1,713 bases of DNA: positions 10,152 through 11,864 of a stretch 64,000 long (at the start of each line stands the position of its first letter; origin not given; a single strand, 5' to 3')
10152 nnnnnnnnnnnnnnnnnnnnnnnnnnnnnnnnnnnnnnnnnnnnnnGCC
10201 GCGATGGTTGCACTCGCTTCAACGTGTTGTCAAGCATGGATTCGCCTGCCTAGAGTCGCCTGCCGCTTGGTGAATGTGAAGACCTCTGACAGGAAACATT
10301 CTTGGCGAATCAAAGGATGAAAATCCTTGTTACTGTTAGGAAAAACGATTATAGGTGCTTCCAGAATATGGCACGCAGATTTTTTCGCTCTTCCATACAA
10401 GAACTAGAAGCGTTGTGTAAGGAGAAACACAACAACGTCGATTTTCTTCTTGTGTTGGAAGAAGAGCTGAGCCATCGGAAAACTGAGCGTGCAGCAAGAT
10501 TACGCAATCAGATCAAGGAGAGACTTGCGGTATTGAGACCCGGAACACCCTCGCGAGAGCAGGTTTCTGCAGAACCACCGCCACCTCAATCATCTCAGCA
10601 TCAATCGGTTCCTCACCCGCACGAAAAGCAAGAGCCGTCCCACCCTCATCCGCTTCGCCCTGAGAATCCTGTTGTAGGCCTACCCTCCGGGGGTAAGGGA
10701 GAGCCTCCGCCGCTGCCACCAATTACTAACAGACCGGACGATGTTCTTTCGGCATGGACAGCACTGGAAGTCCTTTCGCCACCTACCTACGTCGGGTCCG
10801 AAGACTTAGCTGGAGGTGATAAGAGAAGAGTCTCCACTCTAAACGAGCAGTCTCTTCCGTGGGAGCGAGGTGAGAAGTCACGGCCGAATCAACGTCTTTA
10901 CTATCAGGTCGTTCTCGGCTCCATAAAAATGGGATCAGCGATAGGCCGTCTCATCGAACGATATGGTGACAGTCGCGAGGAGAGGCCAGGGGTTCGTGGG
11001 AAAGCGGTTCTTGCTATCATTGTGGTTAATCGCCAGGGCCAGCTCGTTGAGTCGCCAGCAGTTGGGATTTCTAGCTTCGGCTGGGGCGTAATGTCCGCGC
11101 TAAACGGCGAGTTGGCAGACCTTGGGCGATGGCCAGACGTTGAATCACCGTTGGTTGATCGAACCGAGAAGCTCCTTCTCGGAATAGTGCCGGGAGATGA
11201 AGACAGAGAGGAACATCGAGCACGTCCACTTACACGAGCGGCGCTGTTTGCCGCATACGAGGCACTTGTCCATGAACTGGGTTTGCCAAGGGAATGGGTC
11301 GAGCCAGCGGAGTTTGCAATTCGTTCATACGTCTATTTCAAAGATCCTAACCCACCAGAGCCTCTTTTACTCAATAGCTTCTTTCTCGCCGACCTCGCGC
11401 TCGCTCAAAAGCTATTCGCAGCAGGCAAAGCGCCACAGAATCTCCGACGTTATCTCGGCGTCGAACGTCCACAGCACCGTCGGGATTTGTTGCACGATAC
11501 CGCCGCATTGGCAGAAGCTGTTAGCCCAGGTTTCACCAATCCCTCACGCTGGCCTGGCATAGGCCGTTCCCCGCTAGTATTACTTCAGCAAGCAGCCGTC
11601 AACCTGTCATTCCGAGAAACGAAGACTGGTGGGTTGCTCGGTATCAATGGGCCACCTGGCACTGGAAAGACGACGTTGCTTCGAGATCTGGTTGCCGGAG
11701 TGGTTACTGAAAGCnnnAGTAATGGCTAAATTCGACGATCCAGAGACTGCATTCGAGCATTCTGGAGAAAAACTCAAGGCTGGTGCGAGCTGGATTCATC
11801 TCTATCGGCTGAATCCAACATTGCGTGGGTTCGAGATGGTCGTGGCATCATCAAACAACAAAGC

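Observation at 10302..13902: Orphan Upf1/DNA2-like SF1 helicase of about 1200 aa with an uncharacterised N-terminal region, wedged between ubiE and uvrA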

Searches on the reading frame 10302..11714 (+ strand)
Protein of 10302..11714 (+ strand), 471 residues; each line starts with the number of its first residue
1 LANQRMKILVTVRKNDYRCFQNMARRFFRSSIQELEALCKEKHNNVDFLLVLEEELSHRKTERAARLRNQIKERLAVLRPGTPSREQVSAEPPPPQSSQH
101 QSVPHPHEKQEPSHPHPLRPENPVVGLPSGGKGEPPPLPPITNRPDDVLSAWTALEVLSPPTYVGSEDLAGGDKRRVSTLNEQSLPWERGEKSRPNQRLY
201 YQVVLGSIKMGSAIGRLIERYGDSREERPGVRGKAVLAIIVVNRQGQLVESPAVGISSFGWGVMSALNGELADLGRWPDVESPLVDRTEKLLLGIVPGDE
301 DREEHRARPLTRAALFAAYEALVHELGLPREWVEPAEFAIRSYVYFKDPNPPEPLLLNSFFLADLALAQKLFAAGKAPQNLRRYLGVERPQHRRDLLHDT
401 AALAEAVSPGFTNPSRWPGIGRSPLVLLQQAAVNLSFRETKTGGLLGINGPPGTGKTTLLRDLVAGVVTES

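Call 5: search_protein_families(library=pfam, proteins=[window:10302-11714:+], max_evalue=0.01)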
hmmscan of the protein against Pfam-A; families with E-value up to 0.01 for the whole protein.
window:10302-11714:+ (471 aa): 0 families

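Call 6: search_protein_families(library=padloc, proteins=[window:10302-11714:+], max_evalue=0.01)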
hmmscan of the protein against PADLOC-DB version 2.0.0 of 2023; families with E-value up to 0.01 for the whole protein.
window:10302-11714:+ (471 aa): 4 families
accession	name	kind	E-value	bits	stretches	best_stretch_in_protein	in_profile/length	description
PDLC03924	MkoC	-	9.1e-10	35.3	1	424-469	248-292/1136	-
PDLC04140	mad8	-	6.8e-05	20.5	1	439-464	23-48/314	mads_8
PDLC03920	MkoA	-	0.0014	15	1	445-466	633-654/1112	-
PDLC00915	TRIP13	-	0.0017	15.8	1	433-467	47-87/302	TRIP13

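Call 9: search_protein_families(library=ncbifam, proteins=[window:10302-11714:+], max_evalue=0.01)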
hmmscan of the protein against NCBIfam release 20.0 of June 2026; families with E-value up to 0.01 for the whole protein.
window:10302-11714:+ (471 aa): 4 families
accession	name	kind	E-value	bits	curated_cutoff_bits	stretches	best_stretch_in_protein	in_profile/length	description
TIGR01189.1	ccmA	equivalog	0.004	16.8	131.6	1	435-468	19-50/198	heme ABC exporter ATP-binding protein CcmA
NF006743.0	PRK09270.1-2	equivalog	0.005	15.9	227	1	439-466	24-51/217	nucleoside/nucleotide kinase family protein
NF007082.0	PRK09536.1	equivalog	0.0077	15.4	537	0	440-469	26-54/402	corrinoid ABC transporter ATPase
NF010061.0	PRK13538.1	equivalog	0.0082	15.6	195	0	435-467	24-54/211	cytochrome c biogenesis heme-transporting ATPase CcmA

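Call 29: predict_structure(alignment_id=A2)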
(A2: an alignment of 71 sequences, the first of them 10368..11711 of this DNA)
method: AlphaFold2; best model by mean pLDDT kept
length: 448 residues; sequences in the alignment: 71
mean_pLDDT: 79.1   pTM: 0.62
mean pLDDT of the five models: 79.1, 79.0, 77.2, 76.8, 75.6
residues with pLDDT >= 90: 208; 70-90: 130; 50-70: 41; < 50: 69
segments of 3 or more residues with pLDDT < 50: 58-71, 73-110, 421-431, 446-448
pLDDT, mean of each block of 10 residues (from residue 1): 81 91 90 91 94 72 32 35 34 34 39 67 87 91 94 94 93 95 96 90 77 97 95 96 90 92 95 77 92 97 97 96 94 89 90 86 79 82 79 71 72 64 43 53 49
secondary structure, 60 per line:
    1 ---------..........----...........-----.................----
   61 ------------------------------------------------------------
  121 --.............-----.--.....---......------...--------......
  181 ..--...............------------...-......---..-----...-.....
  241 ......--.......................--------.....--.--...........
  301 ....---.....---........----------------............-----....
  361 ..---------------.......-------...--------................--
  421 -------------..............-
elements in order: H10-19 H24-34 H40-56 H123-135 H144-148 E155-157 E175-182 E185-187 H188-199 E212-214 E216-221 E232-234 H236-246 H249-271 H280-284 H290-304 E316-323 H340-351 H357-362 H378-384 H403-418 H434-447

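Call 32: fold_search(model_id=the predicted structure, library=pdb)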
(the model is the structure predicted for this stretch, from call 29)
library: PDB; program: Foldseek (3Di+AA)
matches with E <= 10: 34; with E <= 0.001: 0
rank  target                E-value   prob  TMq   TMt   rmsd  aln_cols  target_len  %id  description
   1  7nhr_C                1.1e+00  0.02  0.08  0.06  28.4       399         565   10  Putative transmembrane protein Wzc K540M C1 (released 2021-08-25)
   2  5eqn_B                1.7e+00  0.03  0.08  0.12  19.8       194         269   12  Structure of phosphonate hydroxylase (released 2016-05-18)
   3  8q6o_I                2.6e+00  0.02  0.06  0.11  21.0       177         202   14  X. laevis CMG dimer bound to dimeric DONSON - without ATPase (released 2023-10-18)
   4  9i2q_E                2.6e+00  0.02  0.09  0.09  26.7       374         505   12  Wzc-K540M-3YE MgADP C1 (released 2025-04-30)
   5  6yyb                  2.7e+00  0.02  0.08  0.11  22.0       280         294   11  Crystal structure of SAICAR Synthetase (PurC) from Mycobacterium abscessus in complex with inhibitor (released 2021-05-12)
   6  9r6b_I                2.7e+00  0.01  0.09  0.07  36.8       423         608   11  CPS secretion pathway Wza-Wzc (Conf 4) (released 2026-03-04)
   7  9exq_C                3.0e+00  0.01  0.08  0.07  29.6       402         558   11  Wzc-K540M-3YE-N711Y MgADP C1 (released 2025-04-23)
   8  7lu4_A                3.1e+00  0.02  0.10  0.06  21.0       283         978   14  Crystal structure of bacterial glycyl tRNA synthetase in complex with glycine (released 2021-08-04)
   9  3hj9_A                3.6e+00  0.01  0.08  0.13  19.8       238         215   12  Crystal structure of a putative nitroreductase (reut_a1228) from ralstonia eutropha jmp134 at 2.00 A resolution (released 2009-06-16)
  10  9i2q_B                4.2e+00  0.01  0.09  0.08  30.3       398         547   11  Wzc-K540M-3YE MgADP C1 (released 2025-04-30)
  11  7n7v_B                4.6e+00  0.01  0.07  0.09  20.3       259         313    8  Crystal structure of TtnM, a Fe(II)-alpha-ketoglutarate-dependent hydroxylase from the tautomycetin biosynthesis pathw (released 2022-07-06)
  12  6m6h_G                4.9e+00  0.01  0.08  0.07  24.9       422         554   15  Structure of HSV2 C-capsid portal vertex (released 2021-03-24)
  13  3tma                  5.4e+00  0.01  0.08  0.10  18.5       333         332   11  Crystal structure of TrmN from Thermus thermophilus (released 2012-03-14)
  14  5evy                  6.5e+00  0.01  0.09  0.09  21.6       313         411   12  Salicylate hydroxylase substrate complex (released 2015-12-16)
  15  5tmh_A                6.9e+00  0.01  0.09  0.06  23.5       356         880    9  Structure of Zika virus NS5 (released 2017-02-08)
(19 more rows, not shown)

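Call 38: fold_search(model_id=the predicted structure, library=viral)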
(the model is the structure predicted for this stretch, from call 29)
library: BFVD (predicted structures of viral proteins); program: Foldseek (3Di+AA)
matches with E <= 10: 39; with E <= 0.001: 0
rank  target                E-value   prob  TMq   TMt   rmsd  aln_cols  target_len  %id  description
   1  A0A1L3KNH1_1          1.1e+00  0.03  0.10  0.04  34.7       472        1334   12  (no name in the UniProt tables at hand)
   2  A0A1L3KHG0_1          1.1e+00  0.01  0.07  0.03  41.8       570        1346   13  (no name in the UniProt tables at hand)
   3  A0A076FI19            1.2e+00  0.03  0.08  0.08  37.4       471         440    8  Putative repeat containing protein [Aureococcus anophagefferens virus]
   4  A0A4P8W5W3            1.3e+00  0.02  0.08  0.08  32.7       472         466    9  (no name in the UniProt tables at hand)
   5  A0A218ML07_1          1.7e+00  0.03  0.08  0.04  17.1       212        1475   16  Uncharacterized protein [uncultured virus]
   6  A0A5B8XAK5            2.1e+00  0.02  0.11  0.07  23.4       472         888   10  Putative capsid [Stamford virus]
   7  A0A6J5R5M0            2.5e+00  0.02  0.09  0.07  38.1       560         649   10  Uncharacterized protein [uncultured Caudovirales phage]
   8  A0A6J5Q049            2.5e+00  0.02  0.08  0.04  30.7       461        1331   13  Large polyvalent protein associated domain-containing protein [uncultured Caudovirales phage]
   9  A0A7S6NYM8            2.9e+00  0.03  0.07  0.08  26.3       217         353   13  Uncharacterized protein [Bathycoccus sp. RCC716 virus 2]
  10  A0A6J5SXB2            2.9e+00  0.02  0.08  0.07  24.5       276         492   14  Uncharacterized protein [uncultured Caudovirales phage]
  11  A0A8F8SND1            3.2e+00  0.03  0.09  0.16  15.8       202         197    8  (no name in the UniProt tables at hand)
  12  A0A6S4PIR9            3.5e+00  0.02  0.09  0.06  24.7       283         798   13  Uncharacterized protein [uncultured phage_MedDCM-OCT-S31-C1]
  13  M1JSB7                3.5e+00  0.01  0.09  0.08  36.4       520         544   12  Essential structural protein pp78/81 [Spodoptera littoralis nuclear polyhedrosis virus]
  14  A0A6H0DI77            4.1e+00  0.01  0.12  0.11  25.5       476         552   12  RNA-dependent RNA polymerase [Varley virus]
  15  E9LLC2                4.1e+00  0.01  0.08  0.06  39.1       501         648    9  RNA-directed RNA polymerase (Fragment) [Hepatitis C virus genotype 1b]
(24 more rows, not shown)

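Call 58: find_encoding_contigs(protein=window:10368-11714:+, flank=3000, max_places=5)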
Protein window:10368-11714:+ (449 aa): no gene with exactly this product is on record in the collection.
